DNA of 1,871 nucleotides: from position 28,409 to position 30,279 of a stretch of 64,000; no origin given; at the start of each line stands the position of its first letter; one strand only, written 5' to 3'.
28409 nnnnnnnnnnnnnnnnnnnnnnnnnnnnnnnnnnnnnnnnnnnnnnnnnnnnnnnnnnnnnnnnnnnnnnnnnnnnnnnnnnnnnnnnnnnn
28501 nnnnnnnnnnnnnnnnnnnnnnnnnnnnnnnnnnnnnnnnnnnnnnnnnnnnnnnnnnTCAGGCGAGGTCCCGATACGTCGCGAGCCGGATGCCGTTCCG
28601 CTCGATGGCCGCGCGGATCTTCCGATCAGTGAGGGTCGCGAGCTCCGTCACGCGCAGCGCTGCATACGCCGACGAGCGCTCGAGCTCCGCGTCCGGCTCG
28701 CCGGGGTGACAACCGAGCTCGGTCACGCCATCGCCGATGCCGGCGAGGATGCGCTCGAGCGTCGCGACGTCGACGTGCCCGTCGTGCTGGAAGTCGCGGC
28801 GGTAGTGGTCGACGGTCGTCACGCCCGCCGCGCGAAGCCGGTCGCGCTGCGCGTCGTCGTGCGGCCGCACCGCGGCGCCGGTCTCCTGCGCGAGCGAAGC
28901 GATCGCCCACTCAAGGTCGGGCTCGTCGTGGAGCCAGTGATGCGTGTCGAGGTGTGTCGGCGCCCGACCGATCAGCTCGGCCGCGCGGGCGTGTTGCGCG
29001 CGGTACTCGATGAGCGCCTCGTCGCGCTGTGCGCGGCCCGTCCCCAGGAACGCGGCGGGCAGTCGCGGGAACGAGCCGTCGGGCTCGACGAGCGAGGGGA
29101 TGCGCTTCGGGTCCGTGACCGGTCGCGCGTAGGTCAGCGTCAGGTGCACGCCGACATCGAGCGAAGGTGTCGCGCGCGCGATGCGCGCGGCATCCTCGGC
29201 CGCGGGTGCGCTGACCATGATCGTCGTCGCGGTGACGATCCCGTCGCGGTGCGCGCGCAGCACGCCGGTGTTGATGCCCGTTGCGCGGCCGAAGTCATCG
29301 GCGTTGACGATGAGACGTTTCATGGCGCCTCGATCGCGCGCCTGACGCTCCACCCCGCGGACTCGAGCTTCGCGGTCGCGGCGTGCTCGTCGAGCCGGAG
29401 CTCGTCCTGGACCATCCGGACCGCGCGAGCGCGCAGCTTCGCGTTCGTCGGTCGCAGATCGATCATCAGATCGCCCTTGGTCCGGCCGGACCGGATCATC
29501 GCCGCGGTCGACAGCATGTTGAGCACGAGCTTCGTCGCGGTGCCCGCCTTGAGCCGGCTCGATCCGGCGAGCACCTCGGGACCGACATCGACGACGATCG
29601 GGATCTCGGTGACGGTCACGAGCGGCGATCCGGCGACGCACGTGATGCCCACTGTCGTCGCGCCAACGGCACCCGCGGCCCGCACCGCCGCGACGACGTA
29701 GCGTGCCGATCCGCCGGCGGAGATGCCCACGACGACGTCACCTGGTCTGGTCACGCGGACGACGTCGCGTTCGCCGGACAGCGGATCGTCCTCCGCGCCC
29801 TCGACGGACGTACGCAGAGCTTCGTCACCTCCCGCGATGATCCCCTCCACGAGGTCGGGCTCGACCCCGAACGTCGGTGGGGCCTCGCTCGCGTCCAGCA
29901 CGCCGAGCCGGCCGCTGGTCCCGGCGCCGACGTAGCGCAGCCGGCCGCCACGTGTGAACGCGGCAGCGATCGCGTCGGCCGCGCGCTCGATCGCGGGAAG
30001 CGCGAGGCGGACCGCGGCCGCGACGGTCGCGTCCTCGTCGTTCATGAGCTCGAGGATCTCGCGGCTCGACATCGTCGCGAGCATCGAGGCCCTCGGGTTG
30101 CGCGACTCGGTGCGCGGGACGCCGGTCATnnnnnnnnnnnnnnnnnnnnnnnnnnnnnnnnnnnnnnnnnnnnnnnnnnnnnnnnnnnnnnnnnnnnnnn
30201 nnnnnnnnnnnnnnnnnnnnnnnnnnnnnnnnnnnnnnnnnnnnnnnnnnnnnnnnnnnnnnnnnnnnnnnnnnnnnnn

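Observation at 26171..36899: Compact, near-complete MurNAc / anhydro-MurNAc recycling locus with paired NagZ paralogs and unusual accessory enzymes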

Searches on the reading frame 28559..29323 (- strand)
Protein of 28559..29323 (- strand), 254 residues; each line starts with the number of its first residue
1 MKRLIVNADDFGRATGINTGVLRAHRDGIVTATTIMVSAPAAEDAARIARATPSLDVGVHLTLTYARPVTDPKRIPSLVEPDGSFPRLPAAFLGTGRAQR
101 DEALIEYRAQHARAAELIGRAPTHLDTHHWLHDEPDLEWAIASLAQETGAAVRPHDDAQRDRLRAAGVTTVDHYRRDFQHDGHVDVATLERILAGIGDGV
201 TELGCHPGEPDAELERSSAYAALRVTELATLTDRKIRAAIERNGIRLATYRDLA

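Call 7: search_protein_families(library=pfam, proteins=[window:28559-29323:-])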
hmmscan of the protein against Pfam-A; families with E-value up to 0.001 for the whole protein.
window:28559-29323:- (254 aa): 1 family
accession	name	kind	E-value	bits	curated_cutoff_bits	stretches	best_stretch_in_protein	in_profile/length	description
PF04794.17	YdjC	-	3.7e-58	197.9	29.7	1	3-241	1-265/266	YdjC-like protein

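Call 8: search_protein_families(library=ncbifam, proteins=[window:28559-29323:-])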
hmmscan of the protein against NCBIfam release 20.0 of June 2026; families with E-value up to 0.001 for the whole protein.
window:28559-29323:- (254 aa): 3 families
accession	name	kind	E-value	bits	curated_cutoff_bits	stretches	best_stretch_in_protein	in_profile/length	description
NF002559.0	PRK02134.1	equivalog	6.9e-57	192.9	227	1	2-253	3-249/249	chitin disaccharide deacetylase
TIGR03473.1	HpnK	hypoth_equivalog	4.3e-44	150.9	232.6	2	1-150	1-152/283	hopanoid biosynthesis-associated protein HpnK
NF052308.1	CarbhyDeactlThm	equivalog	1.1e-09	38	400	1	4-151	14-150/265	carbohydrate deacetylase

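Call 42: search_solved_structures(query=window:28559-29323:-, max_evalue=0.001)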
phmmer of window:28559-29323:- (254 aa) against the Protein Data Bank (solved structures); distinct sequences matched with E-value up to 0.001: 4.
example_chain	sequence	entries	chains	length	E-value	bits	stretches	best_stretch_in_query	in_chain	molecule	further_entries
7vi8_A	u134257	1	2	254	7.2e-34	120.9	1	3-253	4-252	Chitooligosaccharide deacetylase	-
2i5i_A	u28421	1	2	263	5.7e-31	111.4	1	2-254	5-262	UPF0249 protein EF_3048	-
8jqe_A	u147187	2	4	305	1.9e-10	44.2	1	2-130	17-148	YdjC family protein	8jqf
2e67_A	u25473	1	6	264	0.00078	22.6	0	50-145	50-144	Hypothetical protein TTHB029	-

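Call 60: find_homologous_proteins(query=window:28559-29323:-, max_evalue=1e-20)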
Query window:28559-29323:- (254 aa): 1824 proteins with E <= 1e-20 among 6602 candidates; the best 120 are listed.
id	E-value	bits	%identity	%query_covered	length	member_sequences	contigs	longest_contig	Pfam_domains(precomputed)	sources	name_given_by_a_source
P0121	3.1e-161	553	100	100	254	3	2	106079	PF04794.18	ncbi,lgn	-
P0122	8.2e-139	479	86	100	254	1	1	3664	PF04794.18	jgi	jgi:predicted glycoside hydrolase/deacetylase ChbG (UPF0249 family)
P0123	3.3e-137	474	85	100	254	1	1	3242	PF04794.18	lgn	-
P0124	2.4e-135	468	84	100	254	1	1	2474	PF04794.18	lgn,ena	-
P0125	8.7e-134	463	83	100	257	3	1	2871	PF04794.18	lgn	-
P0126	6.1e-133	460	81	100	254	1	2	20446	PF04794.18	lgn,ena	-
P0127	1.7e-132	459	83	100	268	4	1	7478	PF04794.18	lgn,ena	-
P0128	3.1e-132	458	81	99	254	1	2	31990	PF04794.18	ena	-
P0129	2.8e-131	455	82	100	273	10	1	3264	PF04794.18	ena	-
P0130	2.9e-131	455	82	100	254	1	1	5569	PF04794.18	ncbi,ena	-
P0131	1.2e-130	453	82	100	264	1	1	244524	PF04794.18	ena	-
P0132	7.4e-130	450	81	100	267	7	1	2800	PF04794.18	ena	-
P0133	1.2e-129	449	81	100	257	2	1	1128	PF04794.18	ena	-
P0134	4.6e-129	447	80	100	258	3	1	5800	PF04794.18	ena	-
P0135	5.1e-129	447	80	100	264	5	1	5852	PF04794.18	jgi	jgi:predicted glycoside hydrolase/deacetylase ChbG (UPF0249 family)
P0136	1.2e-128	446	80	98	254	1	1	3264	PF04794.18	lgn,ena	-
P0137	1.6e-128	446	80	98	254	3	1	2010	PF04794.18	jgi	jgi:predicted glycoside hydrolase/deacetylase ChbG (UPF0249 family)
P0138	3.1e-128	445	81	100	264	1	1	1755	PF04794.18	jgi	-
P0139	4.7e-128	444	81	100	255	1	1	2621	PF04794.18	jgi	jgi:predicted glycoside hydrolase/deacetylase ChbG (UPF0249 family)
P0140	6.3e-128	444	79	98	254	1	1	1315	PF04794.18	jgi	-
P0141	6.5e-128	444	79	98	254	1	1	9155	PF04794.18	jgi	jgi:predicted glycoside hydrolase/deacetylase ChbG (UPF0249 family)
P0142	1.1e-127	443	79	98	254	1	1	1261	PF04794.18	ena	-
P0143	1.5e-127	443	80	99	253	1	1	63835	PF04794.18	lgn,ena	-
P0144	3.3e-127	441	80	100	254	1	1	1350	PF04794.18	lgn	-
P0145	5.1e-127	441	81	100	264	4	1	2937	PF04794.18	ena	-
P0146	5.1e-127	441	78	98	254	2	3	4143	PF04794.18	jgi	jgi:predicted glycoside hydrolase/deacetylase ChbG (UPF0249 family)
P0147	6.5e-127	440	79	98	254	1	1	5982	PF04794.18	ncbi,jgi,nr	ncbi:MAG: hypothetical protein QOH08_34 [Chloroflexota bacterium]|jgi:predicted glycoside hydrolase/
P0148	8.0e-127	440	79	98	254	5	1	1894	PF04794.18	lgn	-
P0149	8.8e-127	440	79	100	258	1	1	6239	PF04794.18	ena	-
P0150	9.0e-127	440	79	100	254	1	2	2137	PF04794.18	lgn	-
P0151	1.2e-126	439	80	98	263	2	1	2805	PF04794.18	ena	-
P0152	1.7e-126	439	78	100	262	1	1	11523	PF04794.18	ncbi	-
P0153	5.1e-126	437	79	100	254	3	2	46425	PF04794.18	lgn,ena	-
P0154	1.2e-125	436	80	98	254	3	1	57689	PF04794.18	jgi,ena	jgi:predicted glycoside hydrolase/deacetylase ChbG (UPF0249 family)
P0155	2.0e-125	436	79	100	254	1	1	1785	PF04794.18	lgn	-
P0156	2.2e-125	435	83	92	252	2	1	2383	PF04794.18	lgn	-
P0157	2.7e-125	435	78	98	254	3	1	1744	PF04794.18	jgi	jgi:predicted glycoside hydrolase/deacetylase ChbG (UPF0249 family)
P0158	6.2e-125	434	77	100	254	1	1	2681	PF04794.18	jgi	jgi:predicted glycoside hydrolase/deacetylase ChbG (UPF0249 family)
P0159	6.7e-125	434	79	98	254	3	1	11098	PF04794.18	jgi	jgi:predicted glycoside hydrolase/deacetylase ChbG (UPF0249 family)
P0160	6.8e-125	434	78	98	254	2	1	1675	PF04794.18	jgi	jgi:predicted glycoside hydrolase/deacetylase ChbG (UPF0249 family)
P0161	8.2e-125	434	78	98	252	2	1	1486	PF04794.18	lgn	-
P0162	1.1e-124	433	79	100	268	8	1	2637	PF04794.18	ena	-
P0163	1.5e-124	433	77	98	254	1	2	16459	PF04794.18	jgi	jgi:chitin disaccharide deacetylase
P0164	2.0e-124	432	78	100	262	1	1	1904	PF04794.18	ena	-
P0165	2.1e-124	432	79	100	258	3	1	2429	PF04794.18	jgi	-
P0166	2.1e-124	432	76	100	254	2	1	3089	PF04794.18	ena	-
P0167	2.3e-124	432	78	100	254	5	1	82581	PF04794.18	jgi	jgi:predicted glycoside hydrolase/deacetylase ChbG (UPF0249 family)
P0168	2.5e-124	432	78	100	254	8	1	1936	PF04794.18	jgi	jgi:predicted glycoside hydrolase/deacetylase ChbG (UPF0249 family)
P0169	4.0e-124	431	76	100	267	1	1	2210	PF04794.18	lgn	-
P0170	4.1e-124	431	77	100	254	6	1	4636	PF04794.18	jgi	jgi:predicted glycoside hydrolase/deacetylase ChbG (UPF0249 family)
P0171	5.4e-124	431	78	98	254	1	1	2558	PF04794.18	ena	-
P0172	5.8e-124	431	77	98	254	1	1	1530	PF04794.18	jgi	jgi:predicted glycoside hydrolase/deacetylase ChbG (UPF0249 family)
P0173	6.2e-124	431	77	98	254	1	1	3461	PF04794.18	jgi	jgi:predicted glycoside hydrolase/deacetylase ChbG (UPF0249 family)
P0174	1.1e-123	430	78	98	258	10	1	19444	PF04794.18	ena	-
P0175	1.2e-123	430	78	98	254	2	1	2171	PF04794.18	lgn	-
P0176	1.9e-123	429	78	100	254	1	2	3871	PF04794.18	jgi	jgi:predicted glycoside hydrolase/deacetylase ChbG (UPF0249 family)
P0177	3.5e-123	428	77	100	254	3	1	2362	PF04794.18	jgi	jgi:predicted glycoside hydrolase/deacetylase ChbG (UPF0249 family)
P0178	4.2e-123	428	77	100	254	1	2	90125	PF04794.18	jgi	jgi:predicted glycoside hydrolase/deacetylase ChbG (UPF0249 family)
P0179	5.8e-123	427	78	98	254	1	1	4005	PF04794.18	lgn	-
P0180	6.0e-123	427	77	98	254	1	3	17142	PF04794.18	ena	-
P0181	7.1e-123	427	77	100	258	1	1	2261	PF04794.18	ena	-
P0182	8.9e-123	427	78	100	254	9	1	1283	PF04794.18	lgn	-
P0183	9.6e-123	427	77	100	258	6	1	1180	PF04794.18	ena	-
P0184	1.9e-122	426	78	100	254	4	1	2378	PF04794.18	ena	-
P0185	2.2e-122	426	78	98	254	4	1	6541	PF04794.18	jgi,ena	-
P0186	2.5e-122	425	78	98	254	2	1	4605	PF04794.18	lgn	-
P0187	5.1e-122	424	78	98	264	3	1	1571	PF04794.18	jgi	jgi:predicted glycoside hydrolase/deacetylase ChbG (UPF0249 family)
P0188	5.4e-122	424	77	98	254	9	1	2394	PF04794.18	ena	-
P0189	7.2e-122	424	76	98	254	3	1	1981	PF04794.18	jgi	jgi:predicted glycoside hydrolase/deacetylase ChbG (UPF0249 family)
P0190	1.3e-121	423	77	100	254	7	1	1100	PF04794.18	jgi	-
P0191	1.4e-121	423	78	98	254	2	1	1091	PF04794.18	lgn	-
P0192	1.4e-121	423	79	98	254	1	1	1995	PF04794.18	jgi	jgi:chitin disaccharide deacetylase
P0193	1.6e-121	423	77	100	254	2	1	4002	PF04794.18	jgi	jgi:predicted glycoside hydrolase/deacetylase ChbG (UPF0249 family)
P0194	1.9e-121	422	77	98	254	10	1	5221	PF04794.18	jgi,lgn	-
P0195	2.0e-121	422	82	92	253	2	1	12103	PF04794.18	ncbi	ncbi:MAG TPA: ChbG/HpnK family deacetylase [Candidatus Limnocylindria bacterium]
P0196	2.5e-121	422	75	98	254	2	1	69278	PF04794.18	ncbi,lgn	-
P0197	2.7e-121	422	76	98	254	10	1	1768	PF04794.18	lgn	-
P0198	2.9e-121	422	75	100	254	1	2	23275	PF04794.18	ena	-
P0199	4.1e-121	421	77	98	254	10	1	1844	PF04794.18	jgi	jgi:predicted glycoside hydrolase/deacetylase ChbG (UPF0249 family)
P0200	4.9e-121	421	75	100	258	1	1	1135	PF04794.18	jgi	jgi:predicted glycoside hydrolase/deacetylase ChbG (UPF0249 family)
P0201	5.1e-121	421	75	98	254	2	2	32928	PF04794.18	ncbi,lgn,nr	ncbi:MAG: ChbG/HpnK family deacetylase [Chloroflexota bacterium]|nr:ChbG/HpnK family deacetylase [Ch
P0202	7.4e-121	421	78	98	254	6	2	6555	PF04794.18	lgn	-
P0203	7.5e-121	421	76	100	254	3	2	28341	PF04794.18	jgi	jgi:predicted glycoside hydrolase/deacetylase ChbG (UPF0249 family)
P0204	9.0e-121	420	76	98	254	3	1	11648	PF04794.18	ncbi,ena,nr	ncbi:MAG TPA: ChbG/HpnK family deacetylase [Patescibacteria group bacterium]|nr:ChbG/HpnK family dea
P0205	9.2e-121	420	77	98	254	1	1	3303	PF04794.18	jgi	jgi:predicted glycoside hydrolase/deacetylase ChbG (UPF0249 family)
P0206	9.6e-121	420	75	100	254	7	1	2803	PF04794.18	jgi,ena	-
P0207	1.2e-120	420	76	98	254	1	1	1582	PF04794.18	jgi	jgi:predicted glycoside hydrolase/deacetylase ChbG (UPF0249 family)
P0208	1.3e-120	420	76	100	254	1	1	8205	PF04794.18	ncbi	-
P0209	1.5e-120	420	75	98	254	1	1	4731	PF04794.18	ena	-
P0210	1.9e-120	419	77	98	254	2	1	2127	PF04794.18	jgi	jgi:predicted glycoside hydrolase/deacetylase ChbG (UPF0249 family)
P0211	2.0e-120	419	75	98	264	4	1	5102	PF04794.18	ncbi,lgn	-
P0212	2.0e-120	419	76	100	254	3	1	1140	PF04794.18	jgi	-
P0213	2.3e-120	419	76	98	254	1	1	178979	PF04794.18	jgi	jgi:predicted glycoside hydrolase/deacetylase ChbG (UPF0249 family)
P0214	2.6e-120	419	76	100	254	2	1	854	PF04794.18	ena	-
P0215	2.8e-120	419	77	98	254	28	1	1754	PF04794.18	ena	-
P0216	3.6e-120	418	77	98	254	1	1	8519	PF04794.18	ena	-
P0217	3.6e-120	418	75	100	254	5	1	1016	PF04794.18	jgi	jgi:predicted glycoside hydrolase/deacetylase ChbG (UPF0249 family)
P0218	3.7e-120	418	77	98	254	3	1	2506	PF04794.18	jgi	jgi:predicted glycoside hydrolase/deacetylase ChbG (UPF0249 family)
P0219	3.8e-120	418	77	98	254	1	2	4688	PF04794.18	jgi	jgi:predicted glycoside hydrolase/deacetylase ChbG (UPF0249 family)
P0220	5.7e-120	418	77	100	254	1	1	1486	PF04794.18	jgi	jgi:predicted glycoside hydrolase/deacetylase ChbG (UPF0249 family)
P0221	7.8e-120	417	76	98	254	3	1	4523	PF04794.18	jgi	-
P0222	9.0e-120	417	77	98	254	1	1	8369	PF04794.18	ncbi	-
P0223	1.0e-119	417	74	100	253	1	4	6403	PF04794.18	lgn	-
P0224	1.1e-119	417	76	98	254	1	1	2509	PF04794.18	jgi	jgi:predicted glycoside hydrolase/deacetylase ChbG (UPF0249 family)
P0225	1.3e-119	417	75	98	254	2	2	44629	PF04794.18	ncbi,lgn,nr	ncbi:MAG TPA: ChbG/HpnK family deacetylase [Candidatus Limnocylindria bacterium]|nr:ChbG/HpnK family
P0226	1.3e-119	416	77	98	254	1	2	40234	PF04794.18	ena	-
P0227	1.5e-119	416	77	98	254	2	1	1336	PF04794.18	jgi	jgi:chitin disaccharide deacetylase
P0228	1.6e-119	416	76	100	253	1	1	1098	PF04794.18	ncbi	-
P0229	1.7e-119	416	77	98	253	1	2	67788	PF04794.18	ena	-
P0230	2.2e-119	416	76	99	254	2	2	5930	PF04794.18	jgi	jgi:predicted glycoside hydrolase/deacetylase ChbG (UPF0249 family)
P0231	3.8e-119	415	76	100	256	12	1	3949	PF04794.18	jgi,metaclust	metaclust:\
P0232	5.0e-119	415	76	98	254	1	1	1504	PF04794.18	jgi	jgi:chitin disaccharide deacetylase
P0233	7.0e-119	414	78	98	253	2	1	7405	PF04794.18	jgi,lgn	-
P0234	8.2e-119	414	75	98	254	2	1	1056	PF04794.18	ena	-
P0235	2.0e-118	413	78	98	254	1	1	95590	PF04794.18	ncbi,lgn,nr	ncbi:MAG TPA: ChbG/HpnK family deacetylase [Candidatus Limnocylindria bacterium]|nr:ChbG/HpnK family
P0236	3.1e-118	412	75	100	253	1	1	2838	PF04794.18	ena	-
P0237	4.3e-118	412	76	98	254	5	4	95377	PF04794.18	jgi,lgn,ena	-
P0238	2.1e-117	409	76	98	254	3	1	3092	PF04794.18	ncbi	ncbi:MAG: carbohydrate deacetylase [Candidatus Limnocylindria bacterium]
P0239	5.0e-117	408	76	98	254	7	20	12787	PF04794.18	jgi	jgi:chitin disaccharide deacetylase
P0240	1.7e-116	406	75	100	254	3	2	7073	PF04794.18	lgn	-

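Call 80: search_dna_similar(query=window:28559-29323:-, collection=plasmids, mode=protein, max_rows=25)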
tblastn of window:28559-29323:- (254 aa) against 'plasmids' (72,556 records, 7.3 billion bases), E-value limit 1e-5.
Records with a match: 75; places in all: 84; records where one place covers at least 80% of the query: 72.
Best place of each record, by identity: <60% 75.
By first word of the organism name: Rahnella 12; Mycetohabitans 9; Enterococcus 6; Clostridium 6; Streptomyces 5; Escherichia 4; Klebsiella 4; Azospirillum 4; Listeria 3; Lactiplantibacillus 3; and 15 more.
By predicted mobility (MOB-suite, as given by PLSDB): non-mobilizable 63; mobilizable 8; conjugative 4.
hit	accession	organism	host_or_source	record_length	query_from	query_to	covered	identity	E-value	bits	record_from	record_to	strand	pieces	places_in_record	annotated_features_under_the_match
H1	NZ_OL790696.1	Escherichia coli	-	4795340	1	253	100%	35.9%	2e-29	123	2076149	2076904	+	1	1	none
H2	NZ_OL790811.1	Proteus mirabilis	-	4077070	4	253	98%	35.8%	7e-31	127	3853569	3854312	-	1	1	none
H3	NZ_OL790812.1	Proteus mirabilis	-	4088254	4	253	98%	35.8%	7e-31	127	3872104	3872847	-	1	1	none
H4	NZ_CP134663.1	Escherichia coli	Larus michahellis,bacteria,cloaca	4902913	1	253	100%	35.0%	6e-28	119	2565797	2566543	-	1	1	none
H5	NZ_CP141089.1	Escherichia coli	Homo sapiens,Infected Human Urine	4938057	1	253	100%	35.0%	6e-28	119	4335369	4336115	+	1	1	none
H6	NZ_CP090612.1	Escherichia coli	pig,lung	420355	1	253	100%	35.0%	8e-28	118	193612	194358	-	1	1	chbG: chitin disaccharide deacetylase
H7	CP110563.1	Klebsiella pneumoniae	-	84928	1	253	100%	34.2%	3e-26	114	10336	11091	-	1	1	chbG: chitin disaccharide deacetylase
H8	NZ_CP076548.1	Klebsiella pneumoniae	urine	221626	1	253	100%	34.2%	8e-26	112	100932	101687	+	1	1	chbG: chitin disaccharide deacetylase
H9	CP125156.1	Klebsiella pneumoniae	-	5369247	1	253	100%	34.2%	8e-26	112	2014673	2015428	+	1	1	chbG: chitin disaccharide deacetylase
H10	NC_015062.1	Rahnella aceris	-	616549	2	253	99%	34.4%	4e-28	119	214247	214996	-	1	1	chbG: chitin disaccharide deacetylase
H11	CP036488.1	Rahnella aquatilis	cell culture,Rice-wheat rotation soil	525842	2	253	99%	34.4%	7e-28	118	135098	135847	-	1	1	chbG: chitin disaccharide deacetylase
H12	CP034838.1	Rahnella aquatilis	Food spoilage microflora,food/cold ...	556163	2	253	99%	34.4%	7e-28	118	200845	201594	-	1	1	chbG: chitin disaccharide deacetylase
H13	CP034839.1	Rahnella aquatilis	Food spoilage microflora,food/cold ...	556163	2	253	99%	34.4%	7e-28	118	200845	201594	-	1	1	chbG: chitin disaccharide deacetylase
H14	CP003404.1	Rahnella aquatilis HX2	-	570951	2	253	99%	34.4%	7e-28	118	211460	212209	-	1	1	hypothetical protein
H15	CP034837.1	Rahnella aquatilis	Food spoilage microflora,food/cold ...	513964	2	253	99%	34.4%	1e-27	118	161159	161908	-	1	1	chbG: chitin disaccharide deacetylase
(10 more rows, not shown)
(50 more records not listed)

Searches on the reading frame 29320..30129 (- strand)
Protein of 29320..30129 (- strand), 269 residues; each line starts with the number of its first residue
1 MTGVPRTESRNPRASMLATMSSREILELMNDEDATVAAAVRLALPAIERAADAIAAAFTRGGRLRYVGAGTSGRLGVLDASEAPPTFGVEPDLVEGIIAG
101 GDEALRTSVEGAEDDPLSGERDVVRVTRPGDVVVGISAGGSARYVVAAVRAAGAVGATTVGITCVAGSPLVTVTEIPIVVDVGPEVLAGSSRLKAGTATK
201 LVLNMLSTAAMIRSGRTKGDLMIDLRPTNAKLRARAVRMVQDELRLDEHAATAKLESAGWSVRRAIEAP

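Call 7: search_protein_families(library=pfam, proteins=[window:29320-30129:-])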
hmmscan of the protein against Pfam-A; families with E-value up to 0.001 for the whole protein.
window:29320-30129:- (269 aa): 5 families
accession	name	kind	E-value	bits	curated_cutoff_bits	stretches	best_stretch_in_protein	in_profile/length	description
PF22645.1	GKRP_SIS_N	-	1.7e-18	66.8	27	1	50-149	5-109/113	Glucokinase regulatory protein N-terminal SIS domain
PF13580.11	SIS_2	-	7.2e-10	39.5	27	1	43-163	17-137/138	SIS domain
PF01380.27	SIS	-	3.1e-08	33.9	25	1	123-207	47-129/131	SIS domain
PF22198.1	GKRP_SIS_2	-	9.8e-05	22.6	27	1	54-103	14-63/191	Glucokinase regulatory protein, second SIS domain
PF20741.3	GKRP-like_C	-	0.00039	21.4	27.7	1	221-255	3-37/100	C-terminal lid domain of glucokinase regulatory protein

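Call 8: search_protein_families(library=ncbifam, proteins=[window:29320-30129:-])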
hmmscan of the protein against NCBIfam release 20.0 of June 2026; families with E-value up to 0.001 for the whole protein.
window:29320-30129:- (269 aa): 11 families
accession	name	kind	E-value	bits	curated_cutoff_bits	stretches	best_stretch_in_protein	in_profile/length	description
NF003915.0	PRK05441.1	subfamily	2.4e-100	335.4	168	1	5-266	6-268/300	N-acetylmuramic acid 6-phosphate etherase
NF009222.0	PRK12570.1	subfamily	8.4e-92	307.3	255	1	7-266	15-275/307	N-acetylmuramic acid 6-phosphate etherase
TIGR00274.1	TIGR00274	equivalog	3.6e-88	295.4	302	1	7-266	3-263/291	N-acetylmuramic acid 6-phosphate etherase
NF010546.0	PRK13936.1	equivalog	8.7e-07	28.9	276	1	25-172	7-154/197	phosphoheptose isomerase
NF012026.0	PRK15482.1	equivalog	1.5e-05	24.6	408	1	124-206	177-258/285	HTH-type transcriptional regulator MurR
NF001628.0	PRK00414.1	equivalog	1.6e-05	24.7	265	1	45-180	28-162/192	D-sedoheptulose 7-phosphate isomerase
TIGR01135.1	glmS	equivalog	2e-05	23.3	418.05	1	128-254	337-461/607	glutamine--fructose-6-phosphate transaminase (isomerizing)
TIGR00441.1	gmhA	equivalog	3.1e-05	24.1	209.45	1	121-180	71-130/154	D-sedoheptulose 7-phosphate isomerase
NF008138.0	PRK10886.1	equivalog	3.4e-05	23.6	352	1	36-171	17-151/196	DnaA initiator-associating protein DiaA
NF008458.0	PRK11337.1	equivalog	7.5e-05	21.8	378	1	127-179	186-238/293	MurR/RpiR family transcriptional regulator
NF001484.0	PRK00331.1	subfamily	8.4e-05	21.1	381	1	126-250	330-452/601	isomerizing glutamine--fructose-6-phosphate transaminase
